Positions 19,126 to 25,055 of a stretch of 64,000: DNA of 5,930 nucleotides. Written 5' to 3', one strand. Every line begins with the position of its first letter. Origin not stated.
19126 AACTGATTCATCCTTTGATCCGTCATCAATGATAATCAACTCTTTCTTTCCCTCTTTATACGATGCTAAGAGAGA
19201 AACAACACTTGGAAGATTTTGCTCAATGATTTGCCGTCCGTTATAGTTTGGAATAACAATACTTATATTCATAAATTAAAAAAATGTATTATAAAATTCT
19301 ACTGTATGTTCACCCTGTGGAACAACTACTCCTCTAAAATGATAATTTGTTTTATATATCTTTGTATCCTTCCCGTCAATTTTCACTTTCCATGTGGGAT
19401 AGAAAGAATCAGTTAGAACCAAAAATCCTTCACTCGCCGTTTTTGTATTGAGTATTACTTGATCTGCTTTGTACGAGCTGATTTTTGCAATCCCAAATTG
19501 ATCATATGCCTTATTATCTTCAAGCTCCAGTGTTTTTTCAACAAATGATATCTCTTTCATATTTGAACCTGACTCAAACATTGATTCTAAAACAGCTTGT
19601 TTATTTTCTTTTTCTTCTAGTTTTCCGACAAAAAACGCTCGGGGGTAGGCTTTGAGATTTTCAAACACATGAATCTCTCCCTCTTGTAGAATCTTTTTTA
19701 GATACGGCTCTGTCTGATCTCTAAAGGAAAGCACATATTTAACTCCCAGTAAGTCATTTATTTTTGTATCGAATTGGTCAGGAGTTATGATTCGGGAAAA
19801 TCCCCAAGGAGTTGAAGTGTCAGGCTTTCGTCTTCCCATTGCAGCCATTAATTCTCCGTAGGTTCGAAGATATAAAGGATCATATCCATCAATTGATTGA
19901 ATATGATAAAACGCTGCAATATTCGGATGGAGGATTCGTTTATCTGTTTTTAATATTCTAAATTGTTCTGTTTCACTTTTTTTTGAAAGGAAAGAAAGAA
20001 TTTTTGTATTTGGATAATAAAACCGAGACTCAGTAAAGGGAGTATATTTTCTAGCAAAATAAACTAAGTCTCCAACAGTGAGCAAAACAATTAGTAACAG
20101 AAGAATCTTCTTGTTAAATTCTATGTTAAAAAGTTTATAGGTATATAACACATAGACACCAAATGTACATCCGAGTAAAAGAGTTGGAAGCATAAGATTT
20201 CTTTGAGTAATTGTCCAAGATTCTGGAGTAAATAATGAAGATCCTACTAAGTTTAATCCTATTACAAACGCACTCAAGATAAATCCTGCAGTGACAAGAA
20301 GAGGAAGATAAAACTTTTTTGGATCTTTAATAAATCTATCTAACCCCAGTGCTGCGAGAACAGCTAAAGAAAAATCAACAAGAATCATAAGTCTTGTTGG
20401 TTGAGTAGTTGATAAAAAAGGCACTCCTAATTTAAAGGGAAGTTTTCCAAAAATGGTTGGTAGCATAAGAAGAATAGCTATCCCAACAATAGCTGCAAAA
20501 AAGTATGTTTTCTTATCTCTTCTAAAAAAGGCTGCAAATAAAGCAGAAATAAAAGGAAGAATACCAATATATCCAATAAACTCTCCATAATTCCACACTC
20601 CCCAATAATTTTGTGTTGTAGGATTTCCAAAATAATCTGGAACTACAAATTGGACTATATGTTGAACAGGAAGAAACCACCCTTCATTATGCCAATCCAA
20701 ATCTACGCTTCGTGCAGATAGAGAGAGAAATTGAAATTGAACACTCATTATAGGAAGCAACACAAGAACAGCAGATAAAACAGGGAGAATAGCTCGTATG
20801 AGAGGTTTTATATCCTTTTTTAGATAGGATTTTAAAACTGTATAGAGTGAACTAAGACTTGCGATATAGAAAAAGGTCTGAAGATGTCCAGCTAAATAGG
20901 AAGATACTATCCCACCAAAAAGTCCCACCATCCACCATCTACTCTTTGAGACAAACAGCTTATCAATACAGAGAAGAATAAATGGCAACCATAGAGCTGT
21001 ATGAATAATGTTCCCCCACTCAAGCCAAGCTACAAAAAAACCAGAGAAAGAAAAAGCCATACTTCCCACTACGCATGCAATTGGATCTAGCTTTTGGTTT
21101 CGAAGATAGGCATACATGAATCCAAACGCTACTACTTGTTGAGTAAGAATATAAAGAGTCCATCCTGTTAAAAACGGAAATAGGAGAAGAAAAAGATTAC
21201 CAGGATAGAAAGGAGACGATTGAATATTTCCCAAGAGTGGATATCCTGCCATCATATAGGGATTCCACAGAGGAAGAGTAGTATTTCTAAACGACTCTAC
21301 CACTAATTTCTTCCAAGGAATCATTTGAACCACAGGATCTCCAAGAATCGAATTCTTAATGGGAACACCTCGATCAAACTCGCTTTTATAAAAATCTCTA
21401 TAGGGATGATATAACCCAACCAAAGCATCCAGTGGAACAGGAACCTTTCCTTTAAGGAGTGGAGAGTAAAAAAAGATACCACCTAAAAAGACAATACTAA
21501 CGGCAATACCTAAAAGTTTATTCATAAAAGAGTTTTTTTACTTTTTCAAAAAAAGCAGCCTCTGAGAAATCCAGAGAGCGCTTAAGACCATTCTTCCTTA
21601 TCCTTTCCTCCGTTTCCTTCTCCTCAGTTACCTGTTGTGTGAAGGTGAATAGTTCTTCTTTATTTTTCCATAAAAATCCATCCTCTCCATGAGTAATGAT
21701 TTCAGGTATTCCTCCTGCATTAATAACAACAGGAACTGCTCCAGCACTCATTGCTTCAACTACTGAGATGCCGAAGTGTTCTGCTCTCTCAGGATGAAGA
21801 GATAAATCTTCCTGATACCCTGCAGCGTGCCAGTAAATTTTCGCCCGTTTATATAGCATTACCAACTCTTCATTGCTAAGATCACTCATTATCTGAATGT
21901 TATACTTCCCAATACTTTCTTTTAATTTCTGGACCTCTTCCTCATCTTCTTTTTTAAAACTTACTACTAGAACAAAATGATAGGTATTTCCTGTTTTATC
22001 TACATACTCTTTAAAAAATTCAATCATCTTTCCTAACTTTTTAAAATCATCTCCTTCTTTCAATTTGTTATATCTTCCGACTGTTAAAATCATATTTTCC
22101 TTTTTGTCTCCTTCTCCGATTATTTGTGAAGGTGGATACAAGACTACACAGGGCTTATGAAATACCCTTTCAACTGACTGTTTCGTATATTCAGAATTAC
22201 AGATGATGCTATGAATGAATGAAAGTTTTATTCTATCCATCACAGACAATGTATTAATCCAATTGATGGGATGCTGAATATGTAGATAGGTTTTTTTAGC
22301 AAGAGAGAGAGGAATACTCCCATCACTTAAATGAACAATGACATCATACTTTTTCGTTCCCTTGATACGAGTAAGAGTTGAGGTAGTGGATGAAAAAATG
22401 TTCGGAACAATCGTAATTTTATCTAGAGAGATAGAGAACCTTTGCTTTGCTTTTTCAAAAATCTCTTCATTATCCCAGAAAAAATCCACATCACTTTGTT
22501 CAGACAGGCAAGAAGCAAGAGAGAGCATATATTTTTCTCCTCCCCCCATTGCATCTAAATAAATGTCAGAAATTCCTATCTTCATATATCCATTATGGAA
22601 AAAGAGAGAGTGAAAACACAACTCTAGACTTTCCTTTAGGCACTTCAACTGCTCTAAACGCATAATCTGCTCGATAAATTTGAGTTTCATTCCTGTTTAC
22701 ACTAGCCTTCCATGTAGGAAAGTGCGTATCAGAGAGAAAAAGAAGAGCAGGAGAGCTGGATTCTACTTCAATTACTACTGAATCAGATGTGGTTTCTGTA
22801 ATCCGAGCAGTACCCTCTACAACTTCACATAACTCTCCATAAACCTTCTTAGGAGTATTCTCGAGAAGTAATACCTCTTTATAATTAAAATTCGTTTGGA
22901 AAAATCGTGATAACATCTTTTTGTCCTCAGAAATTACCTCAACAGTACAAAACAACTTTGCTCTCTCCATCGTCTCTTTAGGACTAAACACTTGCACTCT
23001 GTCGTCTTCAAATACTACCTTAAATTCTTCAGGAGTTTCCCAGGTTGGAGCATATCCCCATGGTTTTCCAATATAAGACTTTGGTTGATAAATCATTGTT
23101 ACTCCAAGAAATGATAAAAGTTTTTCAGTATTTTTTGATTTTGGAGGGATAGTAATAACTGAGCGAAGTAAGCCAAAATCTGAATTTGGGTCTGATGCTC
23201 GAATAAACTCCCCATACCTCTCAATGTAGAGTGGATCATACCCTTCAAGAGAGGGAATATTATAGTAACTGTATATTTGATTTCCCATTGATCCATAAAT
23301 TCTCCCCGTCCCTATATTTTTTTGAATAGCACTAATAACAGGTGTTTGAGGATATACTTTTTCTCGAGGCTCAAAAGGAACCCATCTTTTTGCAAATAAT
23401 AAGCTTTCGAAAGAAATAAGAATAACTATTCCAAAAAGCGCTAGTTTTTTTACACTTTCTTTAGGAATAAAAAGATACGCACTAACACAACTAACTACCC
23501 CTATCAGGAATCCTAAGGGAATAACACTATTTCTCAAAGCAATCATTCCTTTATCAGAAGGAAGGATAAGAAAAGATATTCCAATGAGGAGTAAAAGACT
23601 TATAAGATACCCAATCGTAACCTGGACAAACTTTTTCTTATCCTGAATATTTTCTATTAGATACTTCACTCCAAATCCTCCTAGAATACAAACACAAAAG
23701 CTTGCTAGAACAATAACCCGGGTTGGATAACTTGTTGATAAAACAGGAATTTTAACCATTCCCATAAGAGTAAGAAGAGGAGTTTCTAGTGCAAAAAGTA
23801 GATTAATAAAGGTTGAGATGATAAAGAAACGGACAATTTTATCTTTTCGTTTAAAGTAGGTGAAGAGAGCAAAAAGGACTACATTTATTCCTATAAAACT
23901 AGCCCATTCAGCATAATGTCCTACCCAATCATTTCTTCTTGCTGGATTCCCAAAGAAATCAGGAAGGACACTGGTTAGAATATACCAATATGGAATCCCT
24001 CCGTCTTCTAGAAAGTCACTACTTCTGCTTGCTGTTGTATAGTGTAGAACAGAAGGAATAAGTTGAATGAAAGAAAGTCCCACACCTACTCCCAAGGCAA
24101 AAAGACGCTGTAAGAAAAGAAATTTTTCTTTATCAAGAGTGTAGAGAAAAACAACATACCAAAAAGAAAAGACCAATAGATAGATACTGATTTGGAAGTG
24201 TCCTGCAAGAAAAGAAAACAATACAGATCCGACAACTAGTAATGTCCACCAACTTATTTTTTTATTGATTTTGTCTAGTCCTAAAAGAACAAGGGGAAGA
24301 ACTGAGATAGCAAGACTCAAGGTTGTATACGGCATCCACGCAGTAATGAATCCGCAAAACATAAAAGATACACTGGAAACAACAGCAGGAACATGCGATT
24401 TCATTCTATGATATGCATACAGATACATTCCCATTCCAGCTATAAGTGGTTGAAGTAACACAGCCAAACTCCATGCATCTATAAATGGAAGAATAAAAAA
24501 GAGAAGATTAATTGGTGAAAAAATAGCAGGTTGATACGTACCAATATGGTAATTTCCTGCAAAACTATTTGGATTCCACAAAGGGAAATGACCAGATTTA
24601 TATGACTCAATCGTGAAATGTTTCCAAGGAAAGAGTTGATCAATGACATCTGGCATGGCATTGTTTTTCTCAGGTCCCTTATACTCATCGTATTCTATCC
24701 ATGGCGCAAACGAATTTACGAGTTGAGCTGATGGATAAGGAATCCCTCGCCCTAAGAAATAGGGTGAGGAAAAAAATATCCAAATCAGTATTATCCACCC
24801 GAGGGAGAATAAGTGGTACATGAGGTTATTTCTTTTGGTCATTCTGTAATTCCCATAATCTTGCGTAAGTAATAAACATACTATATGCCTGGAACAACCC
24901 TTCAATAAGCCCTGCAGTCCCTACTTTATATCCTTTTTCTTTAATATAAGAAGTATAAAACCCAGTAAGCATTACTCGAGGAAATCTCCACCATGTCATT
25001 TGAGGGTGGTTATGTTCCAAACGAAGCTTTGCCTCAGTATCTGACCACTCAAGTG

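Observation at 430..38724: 38 kb uninterrupted minus-strand glycosylation supercluster with about 12 GT-C membrane transferases and 9 GT2 lipid-sugar synthases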

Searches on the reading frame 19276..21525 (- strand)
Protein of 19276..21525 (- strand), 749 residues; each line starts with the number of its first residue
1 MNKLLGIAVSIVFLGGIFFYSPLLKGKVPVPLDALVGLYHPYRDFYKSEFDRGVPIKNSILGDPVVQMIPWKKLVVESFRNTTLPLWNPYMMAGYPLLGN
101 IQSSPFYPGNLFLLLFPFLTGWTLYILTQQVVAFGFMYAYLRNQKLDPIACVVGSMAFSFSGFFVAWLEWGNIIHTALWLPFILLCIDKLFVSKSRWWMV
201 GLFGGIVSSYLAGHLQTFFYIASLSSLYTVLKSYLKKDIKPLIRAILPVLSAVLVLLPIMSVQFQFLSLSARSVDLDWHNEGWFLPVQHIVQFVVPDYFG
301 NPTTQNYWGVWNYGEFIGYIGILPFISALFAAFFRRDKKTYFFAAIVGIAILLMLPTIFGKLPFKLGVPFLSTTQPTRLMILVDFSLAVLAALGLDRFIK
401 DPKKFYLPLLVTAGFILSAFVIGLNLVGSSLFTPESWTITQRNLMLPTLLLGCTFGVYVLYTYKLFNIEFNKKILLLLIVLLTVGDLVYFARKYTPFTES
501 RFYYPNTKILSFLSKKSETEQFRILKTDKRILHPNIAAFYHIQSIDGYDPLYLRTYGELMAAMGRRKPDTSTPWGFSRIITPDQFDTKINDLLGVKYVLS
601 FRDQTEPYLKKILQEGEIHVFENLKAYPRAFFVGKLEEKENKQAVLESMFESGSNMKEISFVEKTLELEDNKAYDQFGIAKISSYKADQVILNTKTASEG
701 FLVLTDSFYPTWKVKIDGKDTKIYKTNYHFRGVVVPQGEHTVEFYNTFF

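Call 4: search_protein_families(library=pfam, proteins=[window:19276-21525:-], max_evalue=0.01)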
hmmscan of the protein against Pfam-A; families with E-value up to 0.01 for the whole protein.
window:19276-21525:- (749 aa): 1 family
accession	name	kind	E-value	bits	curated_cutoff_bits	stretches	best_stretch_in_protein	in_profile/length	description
PF09586.16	YfhO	-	3.6e-23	82.3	28.5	2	104-636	74-597/835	Bacterial membrane protein YfhO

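Call 18: find_related_loci(query=window:19276-21525:-, collection=genome_contigs, flank=10000)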
Query window:19276-21525:- (749 aa) in genome_contigs; peptide patterns used: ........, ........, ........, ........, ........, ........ (x = any residue, [..] = any of these).
317 stretches matched a pattern; 7 encode a relative of the query (tblastn E <= 1e-3); 7 distinct loci.
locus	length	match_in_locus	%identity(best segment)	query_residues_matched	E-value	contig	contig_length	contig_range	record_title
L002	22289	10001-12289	46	1-749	0e+0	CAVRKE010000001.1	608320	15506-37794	MAG: Candidatus Levybacteria bacterium isolate MFD01476.bin.1.95 genome assembly, contig: contig_20563, whole genome sho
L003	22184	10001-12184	43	23-744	0e+0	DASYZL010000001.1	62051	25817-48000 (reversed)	MAG TPA_asm: Patescibacteria group bacterium isolate SMAG_U6361 k141_1012309, whole genome shotgun sequence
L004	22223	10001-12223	42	9-745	0e+0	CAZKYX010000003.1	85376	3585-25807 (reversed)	MAG TPA_asm: uncultured Gammaproteobacteria bacterium isolate SRP286056_co1_17 genome assembly, contig: NODE_219_length_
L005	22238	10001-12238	45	17-749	0e+0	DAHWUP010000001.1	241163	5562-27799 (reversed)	MAG TPA_asm: Candidatus Levyibacteriota bacterium isolate clean1537 NODE_1_length_241163_cov_9.246451, whole genome shot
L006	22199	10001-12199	46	17-749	0e+0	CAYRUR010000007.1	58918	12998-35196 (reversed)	MAG TPA_asm: uncultured Gammaproteobacteria bacterium isolate SRP144015_co1_42 genome assembly, contig: NODE_280_length_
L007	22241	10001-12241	44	19-747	0e+0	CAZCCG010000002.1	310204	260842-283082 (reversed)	MAG TPA_asm: uncultured Gammaproteobacteria bacterium isolate SRP200132_co1_33 genome assembly, contig: NODE_20_length_3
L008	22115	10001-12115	22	83-744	3e-24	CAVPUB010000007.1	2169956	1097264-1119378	MAG: uncultured Actinomycetota bacterium isolate MFD10113.bin.1.27 genome assembly, contig: contig_4146, whole genome sh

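Call 35: search_protein_families(library=pfam, proteins=[L002:6573-7880:+, L002:13231-15201:+, L002:16030-16638:+, L003:985-2607:+, L003:2614-5691:+, L003:6787-8859:+, L003:13137-15050:+, L004:4289-5494:+, L004:13921-15144:+, L004:19963-21279:+], max_evalue=0.001)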
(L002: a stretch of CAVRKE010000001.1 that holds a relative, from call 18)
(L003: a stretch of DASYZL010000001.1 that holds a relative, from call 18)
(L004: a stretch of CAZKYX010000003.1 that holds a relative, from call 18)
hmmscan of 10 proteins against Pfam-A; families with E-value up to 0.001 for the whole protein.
L002:6573-7880:+ (435 aa): 3 families
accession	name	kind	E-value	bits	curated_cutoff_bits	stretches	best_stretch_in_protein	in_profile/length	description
PF01663.27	Phosphodiest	-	2.7e-28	100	23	1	70-416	2-341/342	Type I phosphodiesterase / nucleotide pyrophosphatase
PF00884.28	Sulfatase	-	0.0002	21.2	25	0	68-273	2-157/301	Sulfatase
PF08665.17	PglZ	-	0.00057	20.3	25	0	68-125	2-57/179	PglZ domain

L002:13231-15201:+ (656 aa): 0 families

L002:16030-16638:+ (202 aa): 6 families
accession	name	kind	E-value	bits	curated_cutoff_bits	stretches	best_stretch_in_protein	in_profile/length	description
PF13489.12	Methyltransf_23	-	1.2e-15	58.1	27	1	21-181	4-160/164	Methyltransferase domain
PF08241.18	Methyltransf_11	-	9.4e-14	52.3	21.2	1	41-134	1-95/95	Methyltransferase domain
PF13649.12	Methyltransf_25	-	8.5e-10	39.6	27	1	40-130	1-97/97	Methyltransferase domain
PF13847.12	Methyltransf_31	-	3.4e-07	30.5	27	1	35-147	2-129/145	Methyltransferase domain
PF08242.18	Methyltransf_12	-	3.2e-06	28.2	30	1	41-132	1-98/98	Methyltransferase domain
PF02353.26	CMAS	-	5e-05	23.2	27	1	39-186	65-216/273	Mycolic acid cyclopropane synthetase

L003:985-2607:+ (540 aa): 0 families

L003:2614-5691:+ (1025 aa): 27 families (the best 25 are shown)
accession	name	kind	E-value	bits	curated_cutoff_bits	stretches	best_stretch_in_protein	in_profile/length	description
PF00515.34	TPR_1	-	2.4e-83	271.3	27.8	8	912-943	3-34/34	Tetratricopeptide repeat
PF07719.23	TPR_2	-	4.5e-77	248.3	27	7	878-907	3-32/34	Tetratricopeptide repeat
PF13414.12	TPR_11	-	2.9e-60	200.1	26.8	4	817-856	3-42/42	TPR repeat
PF13432.12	TPR_16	-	2.2e-51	172.3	32.7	4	815-862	4-51/65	Tetratricopeptide repeat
PF13181.12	TPR_8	-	2.6e-48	158.5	25.7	2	680-711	3-34/34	Tetratricopeptide repeat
PF13431.12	TPR_17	-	6e-40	132.6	24.4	0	899-930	2-33/34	Tetratricopeptide repeat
PF13428.12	TPR_14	-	7.3e-40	131.7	23.5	0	813-848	6-41/44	Tetratricopeptide repeat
PF13424.12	TPR_12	-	2.1e-38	130.8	30.1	3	881-939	8-74/77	Tetratricopeptide repeat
PF14559.12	TPR_19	-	2.2e-34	118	25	3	822-873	5-56/68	Tetratricopeptide repeat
PF13371.12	TPR_9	-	3.4e-25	88.3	35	0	469-520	10-61/73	Tetratricopeptide repeat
PF23914.1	TPR_CcmH_CycH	-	4.8e-25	88.7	42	0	820-907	62-152/158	Cytochrome c-type biogenesis protein H TPR domain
PF00069.31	Pkinase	-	4.9e-24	85.6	31.7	1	18-241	1-212/263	Protein kinase domain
PF12895.13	ANAPC3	-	3e-19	69.5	27.2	1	922-1003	1-81/82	Anaphase-promoting complex, cyclosome, subunit 3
PF13176.12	TPR_7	-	3.3e-18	64.6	27.9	0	714-742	1-29/36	Tetratricopeptide repeat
PF13174.12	TPR_6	-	3.9e-14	52.7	26.3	0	559-584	4-29/33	Tetratricopeptide repeat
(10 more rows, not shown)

L003:6787-8859:+ (690 aa): 2 families
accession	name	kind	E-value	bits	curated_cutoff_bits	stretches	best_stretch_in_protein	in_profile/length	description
PF03717.20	PBP_dimer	-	2.2e-13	51.4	24.4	1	517-674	4-178/180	Penicillin-binding Protein dimerisation domain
PF02366.24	PMT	-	0.00011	22.3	22.7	1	109-211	90-198/245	Dolichyl-phosphate-mannose-protein mannosyltransferase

L003:13137-15050:+ (637 aa): 0 families

L004:4289-5494:+ (401 aa): 0 families

L004:13921-15144:+ (407 aa): 2 families
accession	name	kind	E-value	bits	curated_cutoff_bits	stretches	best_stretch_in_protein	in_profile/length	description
PF09594.16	GT87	-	2.7e-08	34.3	25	1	143-371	5-228/237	Glycosyltransferase family 87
PF13231.12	PMT_2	-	0.00035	21.3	26.1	1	172-291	34-160/160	Dolichyl-phosphate-mannose-protein mannosyltransferase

L004:19963-21279:+ (438 aa): 1 family
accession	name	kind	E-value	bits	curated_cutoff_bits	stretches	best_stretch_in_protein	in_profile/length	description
PF13231.12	PMT_2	-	1.3e-06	29.1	26.1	1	88-241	4-159/160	Dolichyl-phosphate-mannose-protein mannosyltransferase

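Call 73: search_solved_structures(query=window:19276-21525:-, max_evalue=1)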
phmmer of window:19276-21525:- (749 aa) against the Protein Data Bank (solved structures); distinct sequences matched with E-value up to 1: 0.

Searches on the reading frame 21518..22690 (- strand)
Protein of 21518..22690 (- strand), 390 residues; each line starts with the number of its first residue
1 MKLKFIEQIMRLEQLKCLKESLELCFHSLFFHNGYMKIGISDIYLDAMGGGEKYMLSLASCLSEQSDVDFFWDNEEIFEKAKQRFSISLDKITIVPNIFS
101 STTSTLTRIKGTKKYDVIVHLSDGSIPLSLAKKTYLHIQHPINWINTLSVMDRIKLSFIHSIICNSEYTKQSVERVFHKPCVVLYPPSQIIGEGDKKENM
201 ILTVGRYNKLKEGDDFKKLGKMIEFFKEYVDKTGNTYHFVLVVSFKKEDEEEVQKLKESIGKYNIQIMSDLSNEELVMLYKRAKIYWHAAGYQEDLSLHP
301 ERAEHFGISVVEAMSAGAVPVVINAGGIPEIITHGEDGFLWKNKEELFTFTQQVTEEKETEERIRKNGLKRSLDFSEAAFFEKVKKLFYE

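Call 4: search_protein_families(library=pfam, proteins=[window:21518-22690:-], max_evalue=0.01)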
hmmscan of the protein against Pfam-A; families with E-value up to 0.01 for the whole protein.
window:21518-22690:- (390 aa): 5 families
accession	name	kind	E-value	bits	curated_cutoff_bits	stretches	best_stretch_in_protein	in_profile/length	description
PF00534.26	Glycos_transf_1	-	1.3e-21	77.3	26.4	1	195-370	12-171/172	Glycosyl transferases group 1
PF13692.12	Glyco_trans_1_4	-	8.1e-12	46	27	1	200-347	3-132/142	Glycosyl transferases group 1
PF13524.12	Glyco_trans_1_2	-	4.2e-05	24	25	1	259-373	27-130/144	Glycosyl transferase-like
PF20706.3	GT4-conflict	-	0.00027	20.5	26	1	196-333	195-321/385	Family 4 Glycosyltransferase in conflict systems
PF13439.12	Glyco_transf_4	-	0.0014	19.1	28.5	1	48-186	1-164/170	Glycosyltransferase Family 4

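Call 71: search_protein_families(library=ncbifam, proteins=[window:21518-22690:-], max_evalue=0.00001)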
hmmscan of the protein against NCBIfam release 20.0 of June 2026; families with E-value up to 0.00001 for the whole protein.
window:21518-22690:- (390 aa): 9 families
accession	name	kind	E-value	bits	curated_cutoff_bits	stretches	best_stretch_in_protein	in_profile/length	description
TIGR03999.1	thiol_BshA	equivalog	4e-12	45.7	273.7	1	294-387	273-369/375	N-acetyl-alpha-D-glucosaminyl L-malate synthase BshA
NF041876.1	EPS_EpsE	equivalog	3.8e-08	33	400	1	300-371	302-375/389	exopolysaccharide biosynthesis GT4 family glycosyltransferase EpsE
TIGR02470.1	sucr_synth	equivalog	5.5e-07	28.1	810.4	1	244-371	596-727/784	sucrose synthase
TIGR02149.1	glgA_Coryne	subfamily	1.1e-06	28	302.4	1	298-383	288-382/391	glycogen synthase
NF001904.0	PRK00654.2-3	equivalog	1.2e-06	27.6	577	1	224-357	310-435/475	glycogen synthase GlgA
NF049988.1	MGlcDAGSynMgs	equivalog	2.8e-06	26.9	400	1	217-389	226-385/398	alpha-monoglucosyldiacylglycerol synthase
NF038295.1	EPS_HpsP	equivalog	5.2e-06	25.7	550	1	228-369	230-361/388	hormogonium polysaccharide biosynthesis glycosyltransferase HpsP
TIGR03449.1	mycothiol_MshA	equivalog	8.7e-06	24.9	462.5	0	248-388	268-400/406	D-inositol-3-phosphate glycosyltransferase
TIGR02095.1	glgA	subfamily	9.1e-06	24.6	328.45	0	227-354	313-427/477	glycogen/starch synthase, ADP-glucose type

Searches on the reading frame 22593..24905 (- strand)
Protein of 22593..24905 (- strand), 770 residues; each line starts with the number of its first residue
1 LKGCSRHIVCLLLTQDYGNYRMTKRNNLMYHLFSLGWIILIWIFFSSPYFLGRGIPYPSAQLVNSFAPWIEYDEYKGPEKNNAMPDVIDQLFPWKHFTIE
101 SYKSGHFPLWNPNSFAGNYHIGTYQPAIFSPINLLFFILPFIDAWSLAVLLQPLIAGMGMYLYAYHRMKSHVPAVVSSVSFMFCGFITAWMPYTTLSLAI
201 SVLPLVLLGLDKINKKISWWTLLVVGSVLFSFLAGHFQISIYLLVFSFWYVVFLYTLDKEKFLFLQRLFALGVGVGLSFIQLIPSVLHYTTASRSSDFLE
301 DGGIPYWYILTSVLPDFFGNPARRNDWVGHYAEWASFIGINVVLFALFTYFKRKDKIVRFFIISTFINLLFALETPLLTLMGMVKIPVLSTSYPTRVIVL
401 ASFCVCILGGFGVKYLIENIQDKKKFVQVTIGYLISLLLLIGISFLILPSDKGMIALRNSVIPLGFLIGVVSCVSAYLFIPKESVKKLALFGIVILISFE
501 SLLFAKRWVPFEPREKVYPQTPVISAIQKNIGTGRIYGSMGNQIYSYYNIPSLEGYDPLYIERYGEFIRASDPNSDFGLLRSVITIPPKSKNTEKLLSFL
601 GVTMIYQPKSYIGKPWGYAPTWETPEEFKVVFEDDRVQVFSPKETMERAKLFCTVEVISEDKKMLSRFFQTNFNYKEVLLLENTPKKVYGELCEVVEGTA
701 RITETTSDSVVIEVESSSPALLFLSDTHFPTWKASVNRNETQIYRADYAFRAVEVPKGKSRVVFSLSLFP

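Call 4: search_protein_families(library=pfam, proteins=[window:22593-24905:-], max_evalue=0.01)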
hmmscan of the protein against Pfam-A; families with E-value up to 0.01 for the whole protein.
window:22593-24905:- (770 aa): 2 families
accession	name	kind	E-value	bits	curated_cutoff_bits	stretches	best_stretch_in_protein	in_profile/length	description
PF09586.16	YfhO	-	1.9e-24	86.6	28.5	2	128-503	75-440/835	Bacterial membrane protein YfhO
PF19510.5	DUF6044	-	1.5e-08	34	27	1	128-441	79-390/564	Protein of unknown function (DUF6044)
